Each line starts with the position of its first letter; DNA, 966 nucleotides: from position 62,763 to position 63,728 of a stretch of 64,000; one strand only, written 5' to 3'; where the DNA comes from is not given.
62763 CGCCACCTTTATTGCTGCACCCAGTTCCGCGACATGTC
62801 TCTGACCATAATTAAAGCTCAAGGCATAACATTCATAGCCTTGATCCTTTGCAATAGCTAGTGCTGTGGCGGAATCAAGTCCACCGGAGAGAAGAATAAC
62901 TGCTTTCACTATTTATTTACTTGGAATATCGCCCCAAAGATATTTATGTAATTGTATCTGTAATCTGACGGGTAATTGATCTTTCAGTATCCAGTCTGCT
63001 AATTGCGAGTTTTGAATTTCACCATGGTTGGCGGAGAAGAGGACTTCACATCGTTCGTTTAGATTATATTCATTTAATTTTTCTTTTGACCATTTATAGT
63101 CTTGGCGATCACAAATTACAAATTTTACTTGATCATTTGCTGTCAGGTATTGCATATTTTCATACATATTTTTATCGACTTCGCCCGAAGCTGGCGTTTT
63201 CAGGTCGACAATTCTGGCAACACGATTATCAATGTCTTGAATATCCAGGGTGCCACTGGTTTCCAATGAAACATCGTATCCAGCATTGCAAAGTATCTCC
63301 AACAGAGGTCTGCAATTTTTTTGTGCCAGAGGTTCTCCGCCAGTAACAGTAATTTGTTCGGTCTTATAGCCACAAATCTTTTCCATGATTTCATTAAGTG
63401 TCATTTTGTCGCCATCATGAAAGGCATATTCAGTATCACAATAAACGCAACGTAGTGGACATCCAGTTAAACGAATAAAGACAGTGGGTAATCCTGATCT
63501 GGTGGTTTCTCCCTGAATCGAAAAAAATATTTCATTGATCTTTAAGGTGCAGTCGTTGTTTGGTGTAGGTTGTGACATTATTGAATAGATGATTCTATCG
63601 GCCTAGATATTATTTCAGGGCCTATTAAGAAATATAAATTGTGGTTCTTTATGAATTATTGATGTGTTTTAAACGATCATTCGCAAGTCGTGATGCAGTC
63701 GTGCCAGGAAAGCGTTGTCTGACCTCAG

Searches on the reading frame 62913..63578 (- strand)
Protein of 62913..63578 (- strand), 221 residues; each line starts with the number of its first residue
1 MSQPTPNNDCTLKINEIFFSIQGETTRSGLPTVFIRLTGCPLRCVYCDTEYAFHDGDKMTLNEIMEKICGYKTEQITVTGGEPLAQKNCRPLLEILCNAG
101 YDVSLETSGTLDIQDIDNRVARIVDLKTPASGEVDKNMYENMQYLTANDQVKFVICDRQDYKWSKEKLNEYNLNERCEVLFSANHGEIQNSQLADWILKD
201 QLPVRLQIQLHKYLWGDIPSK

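Call 82: search_protein_families(library=pfam, proteins=[window:62913-63578:-], max_evalue=0.00001)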
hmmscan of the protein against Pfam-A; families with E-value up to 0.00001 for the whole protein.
window:62913-63578:- (221 aa): 2 families
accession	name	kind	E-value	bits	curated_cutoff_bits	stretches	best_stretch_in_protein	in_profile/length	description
PF04055.27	Radical_SAM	-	1.4e-13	51.8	29.5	1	37-120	4-94/166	Radical SAM superfamily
PF13353.11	Fer4_12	-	2.4e-06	28.3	22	1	22-96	2-74/137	4Fe-4S single cluster domain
